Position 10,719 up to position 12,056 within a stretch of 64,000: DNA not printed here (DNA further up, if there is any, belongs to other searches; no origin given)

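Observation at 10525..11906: MqsR-like toxin paired with a tripartite antitoxin (Zn ribbon + HTH + Panacea/DUF4065-like)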

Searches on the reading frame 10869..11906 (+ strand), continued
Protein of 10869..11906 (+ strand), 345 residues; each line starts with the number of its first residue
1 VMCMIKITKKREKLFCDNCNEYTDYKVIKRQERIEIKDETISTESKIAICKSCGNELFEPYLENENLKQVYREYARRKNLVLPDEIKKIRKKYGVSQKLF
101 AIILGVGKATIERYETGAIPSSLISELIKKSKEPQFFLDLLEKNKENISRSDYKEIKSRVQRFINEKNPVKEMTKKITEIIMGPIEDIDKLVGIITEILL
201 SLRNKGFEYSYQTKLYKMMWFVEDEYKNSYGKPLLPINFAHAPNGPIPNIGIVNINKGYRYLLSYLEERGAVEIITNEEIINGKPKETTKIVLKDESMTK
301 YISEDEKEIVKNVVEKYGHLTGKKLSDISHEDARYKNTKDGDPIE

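Call 56: fold_search(model_id=the predicted structure, library=pdb)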
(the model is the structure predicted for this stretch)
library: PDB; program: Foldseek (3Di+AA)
matches with E <= 10: 613; with E <= 0.001: 2
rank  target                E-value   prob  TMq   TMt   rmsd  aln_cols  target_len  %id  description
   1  3gn5_A                7.2e-05  1.00  0.19  0.45   9.5       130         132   21  Structure of the E. coli protein MqsA (YgiT/b3021) (released 2010-01-12)
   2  3gn5_B                1.2e-04  1.00  0.19  0.43  10.1       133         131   21  Structure of the E. coli protein MqsA (YgiT/b3021) (released 2010-01-12)
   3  5j9i_C                5.6e-02  1.00  0.18  0.83   1.3        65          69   29  Crystal structure of the HigA2 antitoxin C-terminal domain (released 2017-04-05)
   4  8a0x_A                6.5e-02  1.00  0.18  0.58   1.2        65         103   29  Crystal structure of the HigB2-HigA2 tetramer in complex with operator DNA (released 2023-05-03)
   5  5j9i_B                6.8e-02  1.00  0.18  0.84   1.3        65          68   29  Crystal structure of the HigA2 antitoxin C-terminal domain (released 2017-04-05)
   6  2auw_B                7.6e-02  0.98  0.21  0.40   9.3       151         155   13  Crystal Structure of Putative DNA Binding Protein NE0471 from Nitrosomonas europaea ATCC 19718 (released 2005-10-11)
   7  9y66_C                8.4e-02  0.21  0.13  0.09  26.8       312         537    9  attLsym bound serine integrase complex in the dimeric state (released 2026-02-04)
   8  5jaa_B                8.8e-02  1.00  0.18  0.58   1.2        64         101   30  Crystal structure of the HigBA2 toxin-antitoxin complex (released 2017-04-05)
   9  1f4k_A                9.3e-02  0.90  0.18  0.41  11.7       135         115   18  CRYSTAL STRUCTURE OF THE REPLICATION TERMINATOR PROTEIN/B-SITE DNA COMPLEX (released 2001-06-08)
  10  3fmy                  1.1e-01  1.00  0.17  0.74   2.0        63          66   33  Structure of the C-terminal domain of the E. coli protein MQSA (YgiT/b3021) (released 2010-01-12)
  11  5jaa_A                1.2e-01  1.00  0.18  0.57   1.2        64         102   30  Crystal structure of the HigBA2 toxin-antitoxin complex (released 2017-04-05)
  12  2auw_A                1.5e-01  0.87  0.17  0.36  12.1       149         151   12  Crystal Structure of Putative DNA Binding Protein NE0471 from Nitrosomonas europaea ATCC 19718 (released 2005-10-11)
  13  8cli_A                1.5e-01  0.16  0.16  0.11  24.1       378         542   10  TFIIIC TauB-DNA monomer (released 2023-06-21)
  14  5j9i_G                1.8e-01  1.00  0.18  0.85   1.3        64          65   30  Crystal structure of the HigA2 antitoxin C-terminal domain (released 2017-04-05)
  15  9f9s_CN               1.8e-01  1.00  0.14  0.35   1.3        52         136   21  Yeast SDD1 Disome with Mbf1 (released 2024-12-04)
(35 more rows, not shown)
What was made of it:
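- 10878..11102 (+): Antitoxin N-terminal Zn-ribbon domain (MqsA ZBD; CxxC at aa 13/16 and 47/50 when counting from ATG 10878). Inferred toxin-neutralising domain. Alternative starts are 10869 and 10872. Foldseek top PDB hit is E. coli MqsA 3gn5_A, E=7e-5 (call 56).
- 11103..11363 (+): Antitoxin XRE-type HTH domain. Inferred dimerisation and operator binding. Foldseek hits to HigA2 and the MqsA C-terminal domain at rmsd 1.2-2.0 (call 56).
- On MqsA antitoxin family (TIGR03830 / PF15731): The Foldseek top hits are 3gn5_A and 3gn5_B, E=7e-5 and 1e-4, prob 1.00, 130 columns (call 56).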

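Call 60: search_dna_similar(query=window:10878-11906:+, collection=phages, mode=protein, max_rows=25)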
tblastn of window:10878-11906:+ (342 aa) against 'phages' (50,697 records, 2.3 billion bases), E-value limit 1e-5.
Records with a match: 13; places in all: 13; records where one place covers at least 80% of the query: 5.
Best place of each record, by identity: <60% 13.
By first word of the organism name: Bacillus 8; Bacteriophage 4; Marinitoga 1.
By host as written in the record: - 5; Bacillus subtilis 4; Bacillus subtilis subsp. subtilis 168 2; Bacillus sp. 1; Bacillus sp 1.
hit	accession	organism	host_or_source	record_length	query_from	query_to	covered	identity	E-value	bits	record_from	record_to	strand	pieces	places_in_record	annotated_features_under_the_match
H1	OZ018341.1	Marinitoga phage MPV1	-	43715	45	341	87%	44.0%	3e-51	188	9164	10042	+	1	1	DNA binding protein, putative antitoxin | Hypothetical protein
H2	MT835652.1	Bacteriophage sp.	human fecal samples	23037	10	341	97%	26.9%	4e-18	91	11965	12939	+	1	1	record has no annotation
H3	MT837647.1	Bacteriophage sp.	human fecal samples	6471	2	342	100%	25.7%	5e-11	70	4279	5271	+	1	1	record has no annotation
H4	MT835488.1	Bacteriophage sp.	human fecal samples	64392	7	341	98%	24.2%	2e-12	74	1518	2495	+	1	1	record has no annotation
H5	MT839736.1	Bacteriophage sp.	human fecal samples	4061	7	341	98%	24.0%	1e-9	65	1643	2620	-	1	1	record has no annotation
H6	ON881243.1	Bacillus phage PK-3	Bacillus sp.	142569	12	116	31%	40.0%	2e-11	71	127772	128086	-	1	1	type II toxin-antitoxin system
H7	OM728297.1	Bacillus phage vB_BsuM-Goe21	Bacillus subtilis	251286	9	116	32%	37.0%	1e-11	72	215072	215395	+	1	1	hypothetical protein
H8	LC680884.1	Bacillus phage PBS1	Bacillus subtilis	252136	9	116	32%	37.0%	1e-11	72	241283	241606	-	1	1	hypothetical protein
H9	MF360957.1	Bacillus phage PBS1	Bacillus subtilis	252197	9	116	32%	37.0%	1e-11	72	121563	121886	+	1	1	142: immunity repressor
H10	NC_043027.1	Bacillus phage PBS1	Bacillus subtilis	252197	9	116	32%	37.0%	1e-11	72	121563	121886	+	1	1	142: transcriptional regulator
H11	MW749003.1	Bacillus phage vB_BspM_Internexus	Bacillus sp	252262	9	116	32%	37.0%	1e-11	72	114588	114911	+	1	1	putative immunity repressor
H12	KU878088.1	Bacillus phage AR9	Bacillus subtilis subsp. subtilis 168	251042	9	116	32%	37.0%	2e-10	68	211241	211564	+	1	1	putative membrane protein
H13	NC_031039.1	Bacillus phage AR9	Bacillus subtilis subsp. subtilis 168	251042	9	116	32%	37.0%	2e-10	68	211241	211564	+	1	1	transcriptional regulator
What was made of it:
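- Full-length relatives occur in human-gut phage contigs (call 60).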

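Call 72: search_protein_families(library=padloc, proteins=[window:10878-11906:+], max_evalue=0.1)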
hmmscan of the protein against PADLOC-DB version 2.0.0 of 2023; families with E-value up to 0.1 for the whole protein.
window:10878-11906:+ (342 aa): 3 families
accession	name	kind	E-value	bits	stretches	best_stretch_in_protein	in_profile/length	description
PDLC03947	RmrA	-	0.00021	18.2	1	72-148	5-80/383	-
PDLC02926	HTH_VI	-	0.0026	16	1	81-162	4-89/92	-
PDLC03952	RmrA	-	0.014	12.3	1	72-153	16-100/395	-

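Call 73: search_protein_families(library=phrogs, proteins=[window:10878-11906:+], max_evalue=0.01)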
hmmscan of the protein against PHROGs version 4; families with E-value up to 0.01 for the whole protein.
window:10878-11906:+ (342 aa): 15 families
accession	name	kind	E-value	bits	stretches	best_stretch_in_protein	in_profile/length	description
phrog_10390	-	unknown function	1.7e-28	101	1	25-336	5-274/299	-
phrog_34341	-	transcription regulation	1.2e-17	65.3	1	9-117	2-110/122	transcriptional regulator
phrog_1281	-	unknown function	2.3e-09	38.2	1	208-337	30-131/195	-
phrog_19114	-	unknown function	4.7e-09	37.4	1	35-126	26-120/135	-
phrog_18167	-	unknown function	9.9e-09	36.3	1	7-73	2-67/80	-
phrog_2104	-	unknown function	9.6e-07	30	1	64-115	26-76/103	-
phrog_4779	-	transcription regulation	1.3e-05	26.6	1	80-166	4-95/98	transcriptional regulator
phrog_25463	-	unknown function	2.2e-05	25.1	1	24-124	15-116/207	-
phrog_2439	-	transcription regulation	9.4e-05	22.4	1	77-178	6-108/367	transcriptional regulator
phrog_7950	-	transcription regulation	0.00047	21.2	1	80-113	9-42/68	transcriptional repressor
phrog_8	-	transcription regulation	0.00056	20.5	1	69-165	67-195/346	transcriptional regulator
phrog_1124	-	transcription regulation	0.0012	19.4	1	79-186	9-122/177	transcriptional regulator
phrog_3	-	transcription regulation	0.0015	19.4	1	46-166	64-183/430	transcriptional repressor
phrog_1373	-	transcription regulation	0.0022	19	1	52-115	38-100/166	transcriptional regulator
phrog_16644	-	unknown function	0.0029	18.6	1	12-59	4-45/70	-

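Call 90: fold_search(model_id=the predicted structure, library=viral)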
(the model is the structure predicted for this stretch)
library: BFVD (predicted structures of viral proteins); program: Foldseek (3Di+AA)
matches with E <= 10: 1199; with E <= 0.001: 2
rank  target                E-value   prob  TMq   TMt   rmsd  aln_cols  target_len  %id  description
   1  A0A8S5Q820            1.2e-08  1.00  0.33  0.67   2.2       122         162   35  Putative zinc finger/helix-turn-helix protein, YgiT family [Siphoviridae sp. ctdVv30]
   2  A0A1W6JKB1            3.6e-04  1.00  0.29  0.74   5.0       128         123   19  YgiT family zinc finger/helix-turn-helix protein [Lactococcus phage AM4]
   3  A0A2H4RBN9            1.4e-03  1.00  0.22  0.49   8.6       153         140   14  Uncharacterized protein [Sulfolobus ellipsoid virus 1]
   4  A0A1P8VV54            2.8e-03  1.00  0.29  0.65   6.0       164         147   15  (no name in the UniProt tables at hand)
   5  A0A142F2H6            4.4e-03  0.99  0.15  0.28  13.8       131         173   21  Antitoxin [Mycobacterium phage Bipper]
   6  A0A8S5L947            1.5e-02  1.00  0.26  0.65   5.3       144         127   14  Antitoxin SocA-like Panacea domain-containing protein [Siphoviridae sp. ct4T77]
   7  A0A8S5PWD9            2.3e-02  0.28  0.16  0.14  25.4       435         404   13  Putative transcriptional regulator [Myoviridae sp. ctWiL39]
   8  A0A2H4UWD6            3.1e-02  0.51  0.22  0.14  18.2       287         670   13  DEXDc helicase-primase [Bodo saltans virus]
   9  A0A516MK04            3.8e-02  1.00  0.17  0.62   5.5        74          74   19  (no name in the UniProt tables at hand)
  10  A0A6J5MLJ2            7.4e-02  1.00  0.15  0.61   2.0        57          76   24  HTH_XRE domain containing protein [uncultured Caudovirales phage]
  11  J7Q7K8                7.7e-02  0.99  0.22  0.56   9.3       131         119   12  Hypothetical wHTH DNA-binding protein [Alphaspiravirus yamagawaense]
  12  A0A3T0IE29            7.7e-02  0.14  0.12  0.10  21.5       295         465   14  (no name in the UniProt tables at hand)
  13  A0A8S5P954            8.1e-02  0.77  0.15  0.32  11.6       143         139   13  Helix-turn-helix domain protein [Siphoviridae sp. ctpoI7]
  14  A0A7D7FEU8            8.6e-02  0.99  0.12  0.46   9.0        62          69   22  (no name in the UniProt tables at hand)
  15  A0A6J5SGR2            8.6e-02  0.91  0.15  0.41  14.5       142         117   15  Uncharacterized protein [uncultured Caudovirales phage]
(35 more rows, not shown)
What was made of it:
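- On MqsA antitoxin family (TIGR03830 / PF15731): BFVD YgiT-family hits reach E=1.2e-8 (call 90).
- On Panacea / PanA (Pfam PF13274, DUF4065): It hits a viral 'SocA-like Panacea' model at prob 1.00, TMt 0.65, but E=0.015 (call 90).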
